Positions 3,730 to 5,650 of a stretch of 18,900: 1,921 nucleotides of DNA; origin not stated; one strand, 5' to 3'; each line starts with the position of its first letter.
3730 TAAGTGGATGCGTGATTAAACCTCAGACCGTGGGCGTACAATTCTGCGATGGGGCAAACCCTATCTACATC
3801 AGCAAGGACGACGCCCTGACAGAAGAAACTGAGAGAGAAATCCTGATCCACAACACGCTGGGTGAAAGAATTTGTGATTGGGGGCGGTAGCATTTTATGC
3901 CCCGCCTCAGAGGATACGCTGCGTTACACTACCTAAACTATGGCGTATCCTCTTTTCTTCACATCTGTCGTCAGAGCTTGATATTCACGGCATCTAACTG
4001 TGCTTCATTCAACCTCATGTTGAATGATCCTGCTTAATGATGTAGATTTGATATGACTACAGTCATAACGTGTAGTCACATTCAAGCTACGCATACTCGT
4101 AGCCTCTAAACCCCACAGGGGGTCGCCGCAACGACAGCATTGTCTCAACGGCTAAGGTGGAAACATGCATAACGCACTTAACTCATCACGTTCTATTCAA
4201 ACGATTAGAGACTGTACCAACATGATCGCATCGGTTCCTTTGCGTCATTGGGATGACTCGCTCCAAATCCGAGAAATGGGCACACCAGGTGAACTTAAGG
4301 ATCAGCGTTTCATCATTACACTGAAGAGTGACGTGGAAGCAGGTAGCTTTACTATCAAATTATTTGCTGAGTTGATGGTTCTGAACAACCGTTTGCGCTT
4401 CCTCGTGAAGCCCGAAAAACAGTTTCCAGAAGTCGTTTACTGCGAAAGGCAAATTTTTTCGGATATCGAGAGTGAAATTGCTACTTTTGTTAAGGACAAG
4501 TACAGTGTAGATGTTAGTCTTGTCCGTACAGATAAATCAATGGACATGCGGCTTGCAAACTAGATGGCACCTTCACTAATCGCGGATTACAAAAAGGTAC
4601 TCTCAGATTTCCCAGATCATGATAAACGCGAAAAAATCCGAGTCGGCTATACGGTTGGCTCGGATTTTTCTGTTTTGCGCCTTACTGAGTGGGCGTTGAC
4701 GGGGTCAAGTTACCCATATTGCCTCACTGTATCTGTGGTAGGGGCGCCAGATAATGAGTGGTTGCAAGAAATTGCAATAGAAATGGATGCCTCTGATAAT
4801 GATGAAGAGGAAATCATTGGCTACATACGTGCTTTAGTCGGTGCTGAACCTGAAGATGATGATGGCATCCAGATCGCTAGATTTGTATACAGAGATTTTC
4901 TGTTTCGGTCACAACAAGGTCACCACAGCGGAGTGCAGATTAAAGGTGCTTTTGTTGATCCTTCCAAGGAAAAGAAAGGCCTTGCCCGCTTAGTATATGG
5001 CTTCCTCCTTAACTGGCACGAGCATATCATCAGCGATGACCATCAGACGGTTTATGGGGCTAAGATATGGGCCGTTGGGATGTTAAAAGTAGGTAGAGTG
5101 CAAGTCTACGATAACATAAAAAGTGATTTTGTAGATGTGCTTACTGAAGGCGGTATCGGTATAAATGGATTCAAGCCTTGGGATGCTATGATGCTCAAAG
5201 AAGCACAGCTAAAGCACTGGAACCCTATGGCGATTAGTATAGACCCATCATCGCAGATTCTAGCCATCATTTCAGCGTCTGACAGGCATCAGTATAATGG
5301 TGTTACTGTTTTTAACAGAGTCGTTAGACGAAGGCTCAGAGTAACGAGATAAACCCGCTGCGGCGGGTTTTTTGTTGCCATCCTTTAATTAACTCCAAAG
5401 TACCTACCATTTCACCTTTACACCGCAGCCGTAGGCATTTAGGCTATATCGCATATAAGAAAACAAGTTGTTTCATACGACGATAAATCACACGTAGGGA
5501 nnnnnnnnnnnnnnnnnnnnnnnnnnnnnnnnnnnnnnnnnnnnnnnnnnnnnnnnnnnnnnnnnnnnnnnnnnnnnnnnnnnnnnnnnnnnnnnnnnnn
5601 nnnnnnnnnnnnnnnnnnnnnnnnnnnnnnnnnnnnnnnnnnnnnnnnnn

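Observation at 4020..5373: Low-GC two-gene island of unknown function between the lysis cassette and the partition module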

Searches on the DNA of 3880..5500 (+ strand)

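Call 8: search_dna_similar(query=window:3900-5500:+, collection=phages, mode=near, max_rows=30)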
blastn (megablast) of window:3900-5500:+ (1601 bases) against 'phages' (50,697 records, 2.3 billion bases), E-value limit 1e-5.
Records with a match: 10; places in all: 10; records where one place covers at least 80% of the query: 0.
Best place of each record, by identity: 95-99% 7; 90-95% 1; 80-90% 2.
By first word of the organism name: Klebsiella 5; Escherichia 3; Salmonella 2.
By host as written in the record: Salmonella enterica subsp. enterica serovar Typhimurium strain LT2 2; Klebsiella pneumoniae 4727 1; Klebsiella pneumoniae subsp. pneumoniae LC-1825/18 1; Klebsiella pneumoniae strain 4011 1; Klebsiella pneumoniae strain 9362 1; horse 1; Escherichia coli strain SCU-107 1; - 1; and 1 more.
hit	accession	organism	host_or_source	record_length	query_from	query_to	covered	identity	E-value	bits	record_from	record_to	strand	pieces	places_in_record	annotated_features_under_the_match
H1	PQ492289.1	Klebsiella phage vB_KpnS_p4727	Klebsiella pneumoniae 4727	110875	1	1601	25%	96.2%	1e-128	649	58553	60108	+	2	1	record has no annotation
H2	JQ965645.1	Salmonella phage SSU5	Salmonella enterica subsp. enterica ...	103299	1450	1592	9%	88.2%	4e-39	169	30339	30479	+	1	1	hypothetical protein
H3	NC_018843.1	Salmonella phage SSU5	Salmonella enterica subsp. enterica ...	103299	1450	1592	9%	88.2%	4e-39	169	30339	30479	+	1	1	hypothetical protein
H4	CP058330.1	Klebsiella phage vB_Kpn_1825-KPC53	Klebsiella pneumoniae subsp. pneumoniae ...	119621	1496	1601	7%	96.2%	3e-40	172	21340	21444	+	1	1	record has no annotation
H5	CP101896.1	Klebsiella phage GArcari-2022b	Klebsiella pneumoniae strain 4011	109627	1496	1601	7%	96.2%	3e-40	172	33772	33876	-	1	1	record has no annotation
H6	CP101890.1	Klebsiella phage GArcari-2022a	Klebsiella pneumoniae strain 9362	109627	1496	1601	7%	96.2%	3e-40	172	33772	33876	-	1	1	record has no annotation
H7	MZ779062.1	Klebsiella phage pJN2-26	horse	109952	1503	1601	6%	99.0%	7e-42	178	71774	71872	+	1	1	none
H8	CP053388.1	Escherichia phage CMS-2020a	Escherichia coli strain SCU-107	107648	1503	1581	5%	96.2%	2e-27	130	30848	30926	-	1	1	record has no annotation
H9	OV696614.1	Escherichia phage Cyrano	-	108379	1503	1581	5%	96.2%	2e-27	130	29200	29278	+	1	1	none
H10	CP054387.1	Escherichia phage CMS-2020a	Escherichia coli strain SCU-175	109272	1503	1581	5%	94.9%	9e-26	124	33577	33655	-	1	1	record has no annotation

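Call 9: search_dna_similar(query=window:3900-5500:+, collection=plasmids, mode=near, max_rows=30)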
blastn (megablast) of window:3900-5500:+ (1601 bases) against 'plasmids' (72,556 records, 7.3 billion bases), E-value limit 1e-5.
Records with a match: 635; places in all: 638; records where one place covers at least 80% of the query: 32.
Best place of each record, by identity: >=99% 74; 95-99% 334; 90-95% 155; 80-90% 72.
By first word of the organism name: Klebsiella 310; Escherichia 150; Enterobacter 88; Salmonella 47; Citrobacter 25; Cronobacter 9; Shigella 3; Kluyvera 1; Raoultella 1; Buttiauxella 1.
By predicted mobility (MOB-suite, as given by PLSDB): non-mobilizable 613; mobilizable 12; conjugative 10.
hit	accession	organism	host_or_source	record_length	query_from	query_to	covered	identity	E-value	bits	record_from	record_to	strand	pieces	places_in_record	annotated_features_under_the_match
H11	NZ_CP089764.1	Klebsiella pneumoniae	Homo sapiens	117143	1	1601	100%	100.0%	0e+0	2957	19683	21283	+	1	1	hypothetical protein (x2)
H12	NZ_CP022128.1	Klebsiella pneumoniae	Homo sapiens,wound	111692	1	1601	100%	99.9%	0e+0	2952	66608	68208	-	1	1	hypothetical protein (x2)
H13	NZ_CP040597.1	Klebsiella pneumoniae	Homo sapiens,throat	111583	1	1601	100%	99.9%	0e+0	2952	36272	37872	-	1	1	hypothetical protein (x2)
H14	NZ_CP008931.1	Klebsiella pneumoniae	Homo sapiens,blood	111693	1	1601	100%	99.9%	0e+0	2952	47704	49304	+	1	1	hypothetical protein (x2)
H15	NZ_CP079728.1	Klebsiella pneumoniae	Homo sapiens,urine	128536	1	1601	100%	99.9%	0e+0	2952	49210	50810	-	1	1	hypothetical protein (x2)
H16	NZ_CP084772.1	Klebsiella quasipneumoniae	Water (environment),Whole organism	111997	1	1601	100%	99.9%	0e+0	2952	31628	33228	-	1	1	hypothetical protein (x2)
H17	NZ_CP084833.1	Klebsiella pneumoniae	Water,Whole organism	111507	1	1601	100%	99.9%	0e+0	2952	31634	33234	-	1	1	hypothetical protein (x2)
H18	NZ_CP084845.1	Klebsiella pneumoniae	Water,Whole organism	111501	1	1601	100%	99.9%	0e+0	2952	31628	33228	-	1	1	hypothetical protein (x2)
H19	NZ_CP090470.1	Klebsiella pneumoniae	Homo sapiens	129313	1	1601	100%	99.9%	0e+0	2952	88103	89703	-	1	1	hypothetical protein (x2)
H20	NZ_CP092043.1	Enterobacter cloacae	cell culture,river water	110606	1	1601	100%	99.9%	0e+0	2952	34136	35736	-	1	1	hypothetical protein (x2)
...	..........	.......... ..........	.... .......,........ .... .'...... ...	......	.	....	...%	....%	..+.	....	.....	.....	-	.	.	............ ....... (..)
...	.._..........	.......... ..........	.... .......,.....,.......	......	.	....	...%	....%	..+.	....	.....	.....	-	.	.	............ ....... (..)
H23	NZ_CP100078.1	Klebsiella pneumoniae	Homo sapiens,throat swab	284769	1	1601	100%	99.9%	0e+0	2952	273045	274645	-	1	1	hypothetical protein (x2)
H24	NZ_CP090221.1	Klebsiella pneumoniae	wastewater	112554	1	1601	100%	99.9%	0e+0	2952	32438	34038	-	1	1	hypothetical protein (x2)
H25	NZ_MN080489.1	Klebsiella pneumoniae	-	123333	1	1601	100%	99.9%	0e+0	2952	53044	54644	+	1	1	hypothetical protein (x2)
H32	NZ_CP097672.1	Klebsiella pneumoniae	Homo sapiens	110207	1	1601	100%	99.9%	0e+0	2954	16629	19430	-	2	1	IS5-like element ISEc68 family transposase | hypothetical protein (x3)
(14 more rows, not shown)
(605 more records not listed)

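Call 10: get_annotated_region(hit=H11, flank=9000)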
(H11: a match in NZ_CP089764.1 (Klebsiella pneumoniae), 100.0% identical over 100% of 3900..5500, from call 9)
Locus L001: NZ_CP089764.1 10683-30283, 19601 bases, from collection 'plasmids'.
description: Klebsiella pneumoniae strain HKC1 plasmid unnamed2, complete sequence
organism: Klebsiella pneumoniae (NCBI taxid 573)
taxonomy: Bacteria; Pseudomonadota; Gammaproteobacteria; Enterobacterales; Enterobacteriaceae; Klebsiella; Klebsiella pneumoniae
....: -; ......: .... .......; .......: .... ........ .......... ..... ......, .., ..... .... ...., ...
typing (MOB-suite, as given by PLSDB): non-mobilizable; replicon IncFIB
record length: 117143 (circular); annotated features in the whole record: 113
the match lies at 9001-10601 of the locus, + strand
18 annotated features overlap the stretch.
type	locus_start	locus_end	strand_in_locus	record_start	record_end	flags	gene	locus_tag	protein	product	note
CDS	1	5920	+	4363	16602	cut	-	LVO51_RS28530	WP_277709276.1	phage tail protein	-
CDS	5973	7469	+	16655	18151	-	-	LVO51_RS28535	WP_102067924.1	tail fiber domain-containing protein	GO:0046718 - symbiont entry into host cell [Evidence IEA]; GO:0019062 - virion attachment to host cell [Evidence IEA]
CDS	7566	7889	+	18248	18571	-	-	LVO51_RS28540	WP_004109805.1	hypothetical protein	-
CDS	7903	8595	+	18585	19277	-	-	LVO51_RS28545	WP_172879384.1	hypothetical protein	-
CDS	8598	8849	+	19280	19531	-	-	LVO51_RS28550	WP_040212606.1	hypothetical protein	-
CDS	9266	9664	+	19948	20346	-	-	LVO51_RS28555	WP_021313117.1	hypothetical protein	-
CDS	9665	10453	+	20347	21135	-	-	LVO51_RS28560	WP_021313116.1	hypothetical protein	-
CDS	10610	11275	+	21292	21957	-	-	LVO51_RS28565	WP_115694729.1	AAA family ATPase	-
CDS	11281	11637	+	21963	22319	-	-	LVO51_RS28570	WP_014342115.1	hypothetical protein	-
CDS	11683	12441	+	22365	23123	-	-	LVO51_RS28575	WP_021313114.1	DUF2971 domain-containing protein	-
CDS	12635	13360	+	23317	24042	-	-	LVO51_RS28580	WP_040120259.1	hypothetical protein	-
CDS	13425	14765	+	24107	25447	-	-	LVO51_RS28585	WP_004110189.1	DnaB-like helicase C-terminal domain-containing protein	GO:0006260 - DNA replication [Evidence IEA]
CDS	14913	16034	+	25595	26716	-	-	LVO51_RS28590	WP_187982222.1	DNA primase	-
CDS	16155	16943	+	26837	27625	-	-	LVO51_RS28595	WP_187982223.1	hypothetical protein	-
CDS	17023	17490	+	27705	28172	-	-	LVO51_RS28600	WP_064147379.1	hypothetical protein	-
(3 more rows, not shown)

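Call 11: get_annotated_region(hit=H2, flank=6000)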
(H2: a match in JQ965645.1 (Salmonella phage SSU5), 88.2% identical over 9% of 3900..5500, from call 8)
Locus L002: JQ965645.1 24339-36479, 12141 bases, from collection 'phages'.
description: Salmonella phage SSU5, complete genome.
organism: Salmonella phage SSU5 (NCBI taxid 1177632)
taxonomy: Viruses; Duplodnaviria; Heunggongvirae; Uroviricota; Caudoviricetes
host: Salmonella enterica subsp. enterica serovar Typhimurium strain LT2; source: -; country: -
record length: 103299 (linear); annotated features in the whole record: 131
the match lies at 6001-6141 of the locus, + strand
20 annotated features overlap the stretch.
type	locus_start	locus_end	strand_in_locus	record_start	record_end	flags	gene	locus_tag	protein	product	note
CDS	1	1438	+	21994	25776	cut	-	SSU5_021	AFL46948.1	putative phage tail fiber protein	-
CDS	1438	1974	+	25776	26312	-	-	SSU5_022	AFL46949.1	putative receptor-recognising phage tail fiber adhesin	-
CDS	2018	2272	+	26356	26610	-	-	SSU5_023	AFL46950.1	hypothetical protein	-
CDS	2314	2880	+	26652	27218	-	-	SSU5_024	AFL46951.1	hypothetical protein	-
CDS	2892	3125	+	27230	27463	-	-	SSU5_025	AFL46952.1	putative phage superinfection exclusion protein Cor-like protein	-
CDS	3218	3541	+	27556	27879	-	-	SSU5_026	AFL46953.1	putative holin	-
CDS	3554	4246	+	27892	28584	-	-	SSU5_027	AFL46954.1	putative endolysin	-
CDS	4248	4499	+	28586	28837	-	-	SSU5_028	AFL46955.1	hypothetical protein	-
CDS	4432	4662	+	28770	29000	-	-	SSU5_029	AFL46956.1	putative Rz1 protein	-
CDS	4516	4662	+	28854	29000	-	-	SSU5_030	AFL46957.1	putative Rz1 protein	-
CDS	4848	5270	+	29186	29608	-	-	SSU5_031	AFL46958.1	hypothetical protein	-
CDS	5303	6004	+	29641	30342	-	-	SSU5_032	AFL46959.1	hypothetical protein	-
CDS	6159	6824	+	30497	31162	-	-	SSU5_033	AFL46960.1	putative ParA family protein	-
CDS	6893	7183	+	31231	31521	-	-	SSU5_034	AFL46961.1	hypothetical protein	-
CDS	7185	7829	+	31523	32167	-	-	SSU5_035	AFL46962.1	hypothetical protein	-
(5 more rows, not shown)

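Call 14: get_annotated_region(hit=H1, flank=3000)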
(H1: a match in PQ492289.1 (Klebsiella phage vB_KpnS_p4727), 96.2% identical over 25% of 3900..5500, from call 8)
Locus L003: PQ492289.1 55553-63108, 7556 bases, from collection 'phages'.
description: UNVERIFIED: Klebsiella phage vB_KpnS_p4727, complete genome.
organism: Klebsiella phage vB_KpnS_p4727 (NCBI taxid 3375709)
taxonomy: Viruses; Duplodnaviria; Heunggongvirae; Uroviricota; Caudoviricetes
host: Klebsiella pneumoniae 4727; source: lake; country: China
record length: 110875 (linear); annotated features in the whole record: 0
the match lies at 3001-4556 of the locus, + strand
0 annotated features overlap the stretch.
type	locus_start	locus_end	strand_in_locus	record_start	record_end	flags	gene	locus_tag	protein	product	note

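Call 29: get_annotated_region(hit=H7, flank=4000)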
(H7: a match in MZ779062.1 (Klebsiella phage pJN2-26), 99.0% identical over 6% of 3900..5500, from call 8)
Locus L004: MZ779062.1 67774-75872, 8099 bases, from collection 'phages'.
description: Klebsiella phage pJN2-26, complete genome.
organism: Klebsiella phage pJN2-26 (NCBI taxid 2873443)
taxonomy: Viruses; Duplodnaviria; Heunggongvirae; Uroviricota; Caudoviricetes
host: horse; source: horse tracheal aspirate; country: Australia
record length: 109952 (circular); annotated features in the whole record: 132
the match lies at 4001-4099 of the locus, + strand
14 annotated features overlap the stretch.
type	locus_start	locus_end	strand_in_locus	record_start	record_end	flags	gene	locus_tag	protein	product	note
CDS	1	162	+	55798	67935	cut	-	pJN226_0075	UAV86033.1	putative tail fiber protein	-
CDS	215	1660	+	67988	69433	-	-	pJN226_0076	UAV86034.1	putative tail fiber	-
CDS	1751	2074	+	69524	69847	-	-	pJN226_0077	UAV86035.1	putative holin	similarity to PHAGE_Salmon_SSU5_NC_018843: putative holin; PP_00049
CDS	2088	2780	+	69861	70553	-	-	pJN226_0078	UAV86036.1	putative endolysin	similarity to PHAGE_Salmon_SSU5_NC_018843: putative endolysin; PP_00048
CDS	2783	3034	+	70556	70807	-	-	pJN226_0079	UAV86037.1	hypothetical protein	-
CDS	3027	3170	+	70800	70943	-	-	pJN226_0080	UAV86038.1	putative Rz1 protein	potentially implicated in host lysis; similarity to PHAGE_Salmon_SSU5_NC_018843: putative Rz1 protein; PP_00046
CDS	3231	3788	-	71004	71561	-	-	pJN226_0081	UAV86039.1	hypothetical protein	-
CDS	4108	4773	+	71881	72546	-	-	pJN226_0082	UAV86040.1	putative chromosome (plasmid) partitioning protein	putative chromosome (plasmid) partitioning protein ParA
CDS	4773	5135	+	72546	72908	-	-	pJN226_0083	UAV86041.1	hypothetical protein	-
CDS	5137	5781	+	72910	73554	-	-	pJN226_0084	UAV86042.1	hypothetical protein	-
CDS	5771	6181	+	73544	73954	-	-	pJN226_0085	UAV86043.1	hypothetical protein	-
CDS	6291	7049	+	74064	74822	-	-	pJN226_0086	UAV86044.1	hypothetical protein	-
CDS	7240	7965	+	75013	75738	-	-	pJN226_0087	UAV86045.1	hypothetical protein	-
CDS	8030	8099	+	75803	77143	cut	-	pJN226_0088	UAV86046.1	putative DNA helicase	AAA family ATPase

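Call 30: get_annotated_region(hit=H9, flank=4000)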
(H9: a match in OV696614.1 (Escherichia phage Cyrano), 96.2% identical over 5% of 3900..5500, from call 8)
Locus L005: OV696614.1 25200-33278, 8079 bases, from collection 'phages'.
description: Escherichia phage Cyrano genome assembly, segment: complete_genome.
organism: Escherichia phage Cyrano (NCBI taxid 2904711)
taxonomy: Viruses; Duplodnaviria; Heunggongvirae; Uroviricota; Caudoviricetes
host: -; source: -; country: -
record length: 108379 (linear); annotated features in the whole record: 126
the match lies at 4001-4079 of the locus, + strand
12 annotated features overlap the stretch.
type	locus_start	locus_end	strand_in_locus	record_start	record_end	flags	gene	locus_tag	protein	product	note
CDS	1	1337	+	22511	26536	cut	-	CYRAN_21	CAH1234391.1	tail fiber protein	S major structural protein of Phage P1 tail fibers homolog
CDS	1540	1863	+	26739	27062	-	-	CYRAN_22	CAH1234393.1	Holin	-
CDS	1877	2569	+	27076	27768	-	-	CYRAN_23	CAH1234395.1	Endolysin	-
CDS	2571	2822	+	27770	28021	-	-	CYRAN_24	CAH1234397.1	Rz spanin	-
CDS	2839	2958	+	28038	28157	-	-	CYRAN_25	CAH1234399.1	Rz1 spanin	-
CDS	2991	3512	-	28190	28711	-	-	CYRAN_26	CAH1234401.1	KacT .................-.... toxin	-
CDS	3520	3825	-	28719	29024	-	-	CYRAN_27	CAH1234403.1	putative antitoxin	-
CDS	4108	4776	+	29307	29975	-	-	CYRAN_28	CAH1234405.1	ParA plasmid partitioning protein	-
CDS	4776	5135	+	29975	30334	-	-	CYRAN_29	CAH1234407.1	RelE/ParE putative toxin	-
CDS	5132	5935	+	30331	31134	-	-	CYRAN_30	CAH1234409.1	Hypothetical protein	-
CDS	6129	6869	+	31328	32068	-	-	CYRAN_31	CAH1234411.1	Hypothetical protein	-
CDS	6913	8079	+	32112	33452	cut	-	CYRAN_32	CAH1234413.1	DNA Helicase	-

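Call 60: search_rna_families(source=window, start=3880, end=5450, threshold=evalue, max_evalue=1)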
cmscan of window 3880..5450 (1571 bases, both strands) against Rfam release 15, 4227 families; matches with E-value up to 1: 1.
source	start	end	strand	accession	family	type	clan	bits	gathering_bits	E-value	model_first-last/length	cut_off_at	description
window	5288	5373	+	RF02144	rsmX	Gene;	CL00106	24.6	56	0.043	1-114/114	no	rsmX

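Call 78: get_annotated_region(hit=H32, flank=1500)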
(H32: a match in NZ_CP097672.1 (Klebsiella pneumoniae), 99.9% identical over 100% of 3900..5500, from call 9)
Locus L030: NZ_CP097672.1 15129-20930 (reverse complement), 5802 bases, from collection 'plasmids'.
description: Klebsiella pneumoniae strain IR5077_1 plasmid unnamed2, complete sequence
organism: Klebsiella pneumoniae (NCBI taxid 573)
taxonomy: Bacteria; Pseudomonadota; Gammaproteobacteria; Enterobacterales; Enterobacteriaceae; Klebsiella; Klebsiella pneumoniae
host: -; source: Homo sapiens; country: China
typing (MOB-suite, as given by PLSDB): non-mobilizable; replicon IncFIB
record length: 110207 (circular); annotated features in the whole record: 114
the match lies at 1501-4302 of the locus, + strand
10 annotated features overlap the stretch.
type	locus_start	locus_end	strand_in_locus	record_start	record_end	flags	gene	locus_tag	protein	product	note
CDS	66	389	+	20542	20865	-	-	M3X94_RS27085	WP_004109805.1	hypothetical protein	-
CDS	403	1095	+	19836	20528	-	-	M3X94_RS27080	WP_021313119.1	structural protein P5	-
CDS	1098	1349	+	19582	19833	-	-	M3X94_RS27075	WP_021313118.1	hypothetical protein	-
CDS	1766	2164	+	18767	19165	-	-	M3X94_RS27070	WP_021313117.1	hypothetical protein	-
CDS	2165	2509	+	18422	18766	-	-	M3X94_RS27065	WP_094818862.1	hypothetical protein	-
CDS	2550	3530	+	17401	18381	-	-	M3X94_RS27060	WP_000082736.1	IS5-like element ISEc68 family transposase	GO:0006313 - DNA transposition [Evidence IEA]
CDS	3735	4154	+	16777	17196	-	-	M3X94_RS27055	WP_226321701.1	hypothetical protein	-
CDS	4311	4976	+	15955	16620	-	-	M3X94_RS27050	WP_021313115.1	AAA family ATPase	-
CDS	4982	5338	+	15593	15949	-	-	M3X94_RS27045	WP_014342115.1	hypothetical protein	-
CDS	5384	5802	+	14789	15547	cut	-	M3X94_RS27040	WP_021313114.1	DUF2971 domain-containing protein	-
